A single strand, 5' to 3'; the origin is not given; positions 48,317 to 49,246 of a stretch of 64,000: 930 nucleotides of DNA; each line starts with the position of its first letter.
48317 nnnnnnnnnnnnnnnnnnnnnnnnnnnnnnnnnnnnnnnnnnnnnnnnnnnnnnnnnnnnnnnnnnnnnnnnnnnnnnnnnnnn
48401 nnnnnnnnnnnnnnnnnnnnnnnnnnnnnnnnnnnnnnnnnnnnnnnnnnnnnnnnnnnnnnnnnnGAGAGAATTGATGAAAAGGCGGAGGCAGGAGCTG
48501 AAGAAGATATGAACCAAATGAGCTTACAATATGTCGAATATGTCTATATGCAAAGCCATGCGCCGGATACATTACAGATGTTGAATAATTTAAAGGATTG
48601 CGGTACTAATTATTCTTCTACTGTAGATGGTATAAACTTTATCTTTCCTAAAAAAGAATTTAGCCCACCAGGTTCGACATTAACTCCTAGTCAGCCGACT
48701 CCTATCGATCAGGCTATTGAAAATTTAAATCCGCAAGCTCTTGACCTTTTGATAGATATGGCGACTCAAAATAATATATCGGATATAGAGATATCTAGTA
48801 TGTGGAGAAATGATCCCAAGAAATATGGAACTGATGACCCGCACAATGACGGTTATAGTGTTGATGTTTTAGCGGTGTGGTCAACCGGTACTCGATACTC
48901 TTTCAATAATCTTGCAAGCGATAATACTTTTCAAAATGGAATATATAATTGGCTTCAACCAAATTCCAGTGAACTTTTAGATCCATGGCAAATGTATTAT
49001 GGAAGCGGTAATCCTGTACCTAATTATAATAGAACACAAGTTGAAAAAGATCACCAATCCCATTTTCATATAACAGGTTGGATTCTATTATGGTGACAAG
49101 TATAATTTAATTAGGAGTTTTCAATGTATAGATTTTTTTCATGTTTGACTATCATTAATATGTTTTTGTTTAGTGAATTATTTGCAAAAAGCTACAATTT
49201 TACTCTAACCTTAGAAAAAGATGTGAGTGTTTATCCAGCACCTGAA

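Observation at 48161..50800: AT-rich island inside the glycan locus encoding a glycine-zipper / M15-like peptidase, an SH3b protein and small secreted proteins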

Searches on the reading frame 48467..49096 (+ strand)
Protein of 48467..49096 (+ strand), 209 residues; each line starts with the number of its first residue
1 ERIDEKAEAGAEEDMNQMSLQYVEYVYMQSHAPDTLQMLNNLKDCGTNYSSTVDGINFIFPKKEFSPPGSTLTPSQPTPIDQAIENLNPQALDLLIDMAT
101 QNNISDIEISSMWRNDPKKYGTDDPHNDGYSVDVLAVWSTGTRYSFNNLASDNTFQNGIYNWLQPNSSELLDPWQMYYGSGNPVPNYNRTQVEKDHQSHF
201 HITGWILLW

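Call 16: search_protein_representatives(protein=window:48467-49096:+)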
Query: 209 residues. Proteins with E-value up to 0.001 (for the whole library): 22; up to 1e-10: 7; up to 1e-30: 1. The best 22 are listed.
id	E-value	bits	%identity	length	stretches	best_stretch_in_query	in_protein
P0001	8.9e-141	482.9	100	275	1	1-209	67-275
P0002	8.4e-27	110.4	47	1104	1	77-202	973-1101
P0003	1.1e-22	97.0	39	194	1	48-202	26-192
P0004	5.6e-14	68.5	35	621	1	33-176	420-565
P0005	3.0e-13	66.2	37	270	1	43-188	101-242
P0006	1.8e-12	63.6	33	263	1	37-203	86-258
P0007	5.9e-11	58.6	37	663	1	41-177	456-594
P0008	4.3e-09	52.6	31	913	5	74-148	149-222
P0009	6.3e-09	52.0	36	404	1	47-191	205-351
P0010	1.7e-08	50.6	33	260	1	38-177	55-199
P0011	2.2e-08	50.2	33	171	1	62-196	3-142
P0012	4.1e-08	49.4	39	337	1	37-156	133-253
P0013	6.2e-08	48.8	32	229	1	37-203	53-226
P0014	2.6e-07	46.7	32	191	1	85-202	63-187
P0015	1.7e-06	44.1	29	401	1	16-186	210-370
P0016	3.9e-06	42.9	29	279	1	38-204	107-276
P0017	2.1e-05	40.5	32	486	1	37-177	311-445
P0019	1.1e-04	38.2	46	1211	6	56-79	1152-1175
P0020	1.4e-04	37.8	37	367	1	79-186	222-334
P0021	2.5e-04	37.0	31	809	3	98-184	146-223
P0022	6.6e-04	35.6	34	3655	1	48-182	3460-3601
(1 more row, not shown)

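Call 18: search_protein_families(library=pfam, proteins=[P0002, P0004, P0007, P0008, P0009, P0015, P0017, P0019, P0021, P0020], max_evalue=0.01)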
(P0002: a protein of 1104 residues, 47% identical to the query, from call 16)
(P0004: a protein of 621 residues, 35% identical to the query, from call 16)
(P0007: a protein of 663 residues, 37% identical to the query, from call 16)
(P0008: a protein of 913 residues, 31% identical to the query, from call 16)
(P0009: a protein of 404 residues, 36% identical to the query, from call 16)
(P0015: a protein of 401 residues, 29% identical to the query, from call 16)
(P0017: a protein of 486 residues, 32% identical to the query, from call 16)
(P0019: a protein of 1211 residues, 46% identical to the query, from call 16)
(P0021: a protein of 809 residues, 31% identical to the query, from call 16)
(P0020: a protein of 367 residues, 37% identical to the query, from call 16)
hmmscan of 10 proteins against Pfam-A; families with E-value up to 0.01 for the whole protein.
P0002 (1104 aa): 1 family
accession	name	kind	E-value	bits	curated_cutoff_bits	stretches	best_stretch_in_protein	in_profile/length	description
PF05593.20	RHS_repeat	-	7.3e-31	106.4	22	3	2-29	11-38/38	RHS Repeat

P0004 (621 aa): 0 families

P0007 (663 aa): 0 families

P0008 (913 aa): 1 family
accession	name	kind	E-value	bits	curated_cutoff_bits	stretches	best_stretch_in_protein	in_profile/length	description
PF01607.29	CBM_14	-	1.6e-19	70.2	22.1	0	762-803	18-53/53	Chitin binding Peritrophin-A domain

P0009 (404 aa): 0 families

P0015 (401 aa): 0 families

P0017 (486 aa): 0 families

P0019 (1211 aa): 12 families
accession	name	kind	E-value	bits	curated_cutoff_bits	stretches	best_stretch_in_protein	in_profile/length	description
PF10396.14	TrmE_N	-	2.5e-07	31.4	29.8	0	110-128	58-76/117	GTP-binding protein TrmE N-terminus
PF17187.10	Svf1_C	-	7.2e-07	29.6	25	0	110-138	20-48/163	Svf1-like C-terminal lipocalin-like domain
PF11535.13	Calci_bind_CcbP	-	4.8e-06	27.5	21.5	0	120-160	59-96/105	Calcium binding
PF06280.18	fn3_5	-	1e-05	26.7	27.6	0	277-298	66-87/112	Fn3-like domain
PF14164.11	YqzH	-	1.3e-05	25.6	30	0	28-50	35-57/64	YqzH-like protein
PF05127.21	NAT10_TcmA_helicase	-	3.2e-05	24.3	22.7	0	114-149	74-109/176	RNA cytidine acetyltransferase NAT10/TcmA, helicase domain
PF24306.1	THSD1_N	-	3.4e-05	24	27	0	113-148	17-54/100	THSD1 N-terminal domain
PF07532.17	Big_4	-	4.9e-05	23.2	22.1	0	50-66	16-32/59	Bacterial Ig-like domain (group 4)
PF20324.3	DUF6619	-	0.00035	21.2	27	0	38-78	53-93/102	Family of unknown function (DUF6619)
PF21756.2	DacZ_T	-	0.00076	20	27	0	105-148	12-55/106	Probable sensor domain DacZ_T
PF03471.22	CorC_HlyC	-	0.0013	19.2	27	0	188-211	26-49/81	Transporter associated domain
PF19405.4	DUF5978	-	0.0069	16.8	25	0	833-880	23-70/73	Family of unknown function (DUF5978)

P0021 (809 aa): 6 families
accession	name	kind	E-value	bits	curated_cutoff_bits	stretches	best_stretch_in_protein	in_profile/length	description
PF13385.13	Laminin_G_3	-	1.7e-73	246.2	27.6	3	496-657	1-150/151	Concanavalin A-like lectin/glucanases superfamily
PF02210.31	Laminin_G_2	-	7.4e-17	62.4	22.9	3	580-647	47-123/126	Laminin G domain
PF18962.6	Por_Secre_tail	-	4.9e-11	43.2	27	1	735-805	1-73/75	Secretion system C-terminal sorting domain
PF00354.24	Pentaxin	-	3.7e-09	37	25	1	589-661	86-167/194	Pentaxin family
PF00054.30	Laminin_G_1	-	1.7e-07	31.9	24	0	348-397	47-98/131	Laminin G domain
PF22925.3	TS_C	-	1.2e-06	28.7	27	0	581-632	125-178/202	Trans-sialidase, C-terminal domain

P0020 (367 aa): 0 families

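Call 22: search_solved_structures(query=A1, max_evalue=10, show_alignments=3)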
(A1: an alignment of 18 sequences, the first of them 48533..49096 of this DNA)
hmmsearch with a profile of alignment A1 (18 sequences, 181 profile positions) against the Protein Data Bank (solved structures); distinct sequences matched with E-value up to 10: 0.
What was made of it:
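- The A1 profile finds nothing in PDB sequences (call 22).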

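Call 23: search_protein_families(library=pfam, alignment_id=A1, max_evalue=1)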
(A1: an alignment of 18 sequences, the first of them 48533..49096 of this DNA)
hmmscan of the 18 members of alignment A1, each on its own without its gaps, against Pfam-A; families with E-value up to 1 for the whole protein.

A. member 1, window:48533-49096:+ (187 aa): 0 families

B. families by the number of members that match (of 18 scanned): 8 families
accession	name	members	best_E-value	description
PF06904.17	Extensin-like_C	2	0.083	Extensin-like protein C-terminus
PF01833.30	TIG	1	0.028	IPT/TIG domain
PF25721.1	T4_Y03C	1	0.035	Phage T4 Y03C protein family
PF01938.26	TRAM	1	0.041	TRAM domain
PF23887.1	Phage_Gene47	1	0.051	Phage L5 gene 47-like protein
PF22003.2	MrkDrd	1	0.08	MrkD-like receptor binding domain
PF22257.2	GPR128_N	1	0.084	GPR128, N-terminal domain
PF18393.6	MotY_N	1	0.14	MotY N-terminal domain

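Call 24: find_homologous_proteins(query=A1)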
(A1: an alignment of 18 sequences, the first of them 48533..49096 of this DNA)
Query A1 (18 sequences) (187 aa, profile of the alignment): 3 proteins with E <= 0.001 among 1706 candidates.
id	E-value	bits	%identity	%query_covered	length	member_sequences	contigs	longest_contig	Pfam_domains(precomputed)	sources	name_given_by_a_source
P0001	2.9e-51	192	100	100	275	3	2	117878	-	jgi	jgi:hypothetical protein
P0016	3.7e-47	179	26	89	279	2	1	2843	PF07591.16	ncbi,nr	ncbi:MAG: hypothetical protein HUU45_14030, partial [Leptospiraceae bacterium]|nr:hypothetical prote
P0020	2.8e-44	169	30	78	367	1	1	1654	-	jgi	jgi:hypothetical protein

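Call 28: find_encoding_contigs(protein=P0002, flank=6000, max_places=4)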
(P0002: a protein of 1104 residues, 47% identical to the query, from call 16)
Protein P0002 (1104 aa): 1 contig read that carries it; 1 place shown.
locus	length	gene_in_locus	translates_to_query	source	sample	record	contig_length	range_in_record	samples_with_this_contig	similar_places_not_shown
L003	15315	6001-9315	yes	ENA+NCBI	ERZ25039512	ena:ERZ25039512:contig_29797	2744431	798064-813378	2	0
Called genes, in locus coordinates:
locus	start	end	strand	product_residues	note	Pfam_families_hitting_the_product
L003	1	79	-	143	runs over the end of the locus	PF01527:HTH_Tnp_1 (faint)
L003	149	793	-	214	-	-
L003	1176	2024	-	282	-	PF11790:Glyco_hydro_cc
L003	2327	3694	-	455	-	PF13701:DDE_Tnp_1_4, PF01609:DDE_Tnp_1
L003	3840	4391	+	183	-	PF12796:Ank_2, PF13637:Ank_4, PF13857:Ank_5 (faint), PF00023:Ank (weak), PF13606:Ank_3 (weak)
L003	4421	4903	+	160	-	PF01527:HTH_Tnp_1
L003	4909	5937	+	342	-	PF13565:HTH_32, PF00665:rve, PF13683:rve_3, PF13333:rve_2 (weak)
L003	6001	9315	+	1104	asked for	PF05593:RHS_repeat (weak), PF25023:TEN_YD-shell (weak)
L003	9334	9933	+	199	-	-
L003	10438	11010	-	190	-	PF00665:rve (weak)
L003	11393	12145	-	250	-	PF01695:IstB_IS21, PF00308:Bac_DnaA (weak)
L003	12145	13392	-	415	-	PF00665:rve, PF22483:Mu-transpos_C_2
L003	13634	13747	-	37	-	-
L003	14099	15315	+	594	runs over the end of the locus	-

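Call 29: find_encoding_contigs(protein=P0016, flank=6000, max_places=4)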
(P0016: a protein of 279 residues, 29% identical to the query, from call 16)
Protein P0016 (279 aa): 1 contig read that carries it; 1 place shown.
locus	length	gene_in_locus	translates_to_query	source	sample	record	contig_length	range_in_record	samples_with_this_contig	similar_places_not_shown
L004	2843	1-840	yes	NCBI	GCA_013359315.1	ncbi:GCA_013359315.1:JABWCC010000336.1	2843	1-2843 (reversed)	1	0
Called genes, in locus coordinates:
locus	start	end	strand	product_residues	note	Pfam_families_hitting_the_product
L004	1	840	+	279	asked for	PF07591:PT-HINT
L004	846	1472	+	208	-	-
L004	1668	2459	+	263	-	-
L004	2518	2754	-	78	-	-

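Call 30: find_encoding_contigs(protein=P0020, flank=6000, max_places=4)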
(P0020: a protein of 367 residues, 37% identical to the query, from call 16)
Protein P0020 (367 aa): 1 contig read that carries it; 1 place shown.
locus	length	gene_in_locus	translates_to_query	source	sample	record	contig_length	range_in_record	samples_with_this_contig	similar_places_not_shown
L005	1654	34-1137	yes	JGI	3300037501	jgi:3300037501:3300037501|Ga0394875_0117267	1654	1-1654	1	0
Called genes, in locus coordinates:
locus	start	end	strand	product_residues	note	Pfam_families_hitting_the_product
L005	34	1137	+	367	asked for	-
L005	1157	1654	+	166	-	?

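Call 39: predict_structure(alignment_id=A1)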
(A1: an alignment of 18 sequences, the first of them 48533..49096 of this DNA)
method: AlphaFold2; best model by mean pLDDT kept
length: 187 residues; sequences in the alignment: 18
mean_pLDDT: 91.1   pTM: 0.88
mean pLDDT of the five models: 91.1, 90.9, 90.7, 88.1, 86.2
residues with pLDDT >= 90: 146; 70-90: 27; 50-70: 12; < 50: 2
segments of 3 or more residues with pLDDT < 50: none
pLDDT, mean of each block of 10 residues (from residue 1): 55 90 98 98 95 91 94 96 98 81 92 98 92 97 95 94 96 97 70
secondary structure, 60 per line:
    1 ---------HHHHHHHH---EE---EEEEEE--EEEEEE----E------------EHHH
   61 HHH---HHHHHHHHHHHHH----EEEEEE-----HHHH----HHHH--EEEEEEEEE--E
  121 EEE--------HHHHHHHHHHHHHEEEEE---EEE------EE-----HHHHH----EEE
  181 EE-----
elements in order: H10-17 E26-31 E34-39 H58-63 H67-79 E84-89 H95-98 H103-106 E109-117 E120-123 H132-144 E145-149 E153-155 H169-173 E178-182

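Call 47: fold_search(model_id=the predicted structure, library=pdb)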
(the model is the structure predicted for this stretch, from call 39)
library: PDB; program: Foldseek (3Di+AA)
matches with E <= 10: 208; with E <= 0.001: 0
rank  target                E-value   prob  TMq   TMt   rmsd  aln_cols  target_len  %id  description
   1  9cr6_C                1.5e-01  0.23  0.23  0.17  11.5       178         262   12  Crystal structure of histidine racemase (HisR) of Fusobacterium nucleatum (C209S) (released 2025-03-05)
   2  9cr6_A                1.9e-01  0.20  0.22  0.16  11.4       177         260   11  Crystal structure of histidine racemase (HisR) of Fusobacterium nucleatum (C209S) (released 2025-03-05)
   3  9cr1_A                2.1e-01  0.20  0.23  0.17  11.7       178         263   12  Crystal structure of histidine racemase (HisR) of Fusobacterium nucleatum (C67S) (released 2025-03-05)
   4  1lql_A                5.9e-01  0.07  0.14  0.18  10.2        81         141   12  Crystal structure of OsmC like protein from Mycoplasma pneumoniae (released 2003-08-05)
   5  4mtn                  7.0e-01  0.08  0.14  0.08  12.6       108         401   15  Crystal structure of transcription termination factor NusA from Planctomyces limnophilus DSM 3776 (released 2013-10-02)
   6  9cr1_C                7.5e-01  0.09  0.20  0.15  11.0       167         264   11  Crystal structure of histidine racemase (HisR) of Fusobacterium nucleatum (C67S) (released 2025-03-05)
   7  6fk4_A                1.0e+00  0.06  0.15  0.12  10.8        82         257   13  Structure of 3' phosphatase NExo (WT) from Neisseria bound to DNA substrate (released 2018-10-31)
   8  1lql_J                1.0e+00  0.06  0.19  0.22   9.9       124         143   13  Crystal structure of OsmC like protein from Mycoplasma pneumoniae (released 2003-08-05)
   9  6lpm                  1.1e+00  0.03  0.16  0.13  14.8       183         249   11  Crystal structure of AP endonuclease from Deinococcus radioduran (released 2020-05-27)
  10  8sok_B                1.2e+00  0.03  0.14  0.09  14.2       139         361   12  Cryo-EM structure of human CST bound to POT1(ESDL)/TPP1 in the presence of telomeric ssDNA (released 2023-06-07)
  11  4gt8                  1.4e+00  0.07  0.19  0.24   8.7       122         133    6  Crystal Structure of the Catalytic and ATP-binding Domain from VraS in Complex with ADP (released 2013-08-28)
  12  1lql_C                1.7e+00  0.03  0.13  0.16   9.7        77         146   13  Crystal structure of OsmC like protein from Mycoplasma pneumoniae (released 2003-08-05)
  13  3g0a                  1.7e+00  0.03  0.16  0.13  14.5       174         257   10  Mth0212 with two bound manganese ions (released 2010-03-09)
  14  2myi_MODEL_1_A        1.8e+00  0.04  0.20  0.16  14.4       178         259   11  Solution Structure of Crc from P. syringae Lz4W (released 2016-01-27)
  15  5ysh_H                1.8e+00  0.02  0.14  0.14  13.4       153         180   10  Diol dehydratase - alpha/T172A mutant complexed with AdoCbl, aerobically-prepared crystal (released 2018-09-19)
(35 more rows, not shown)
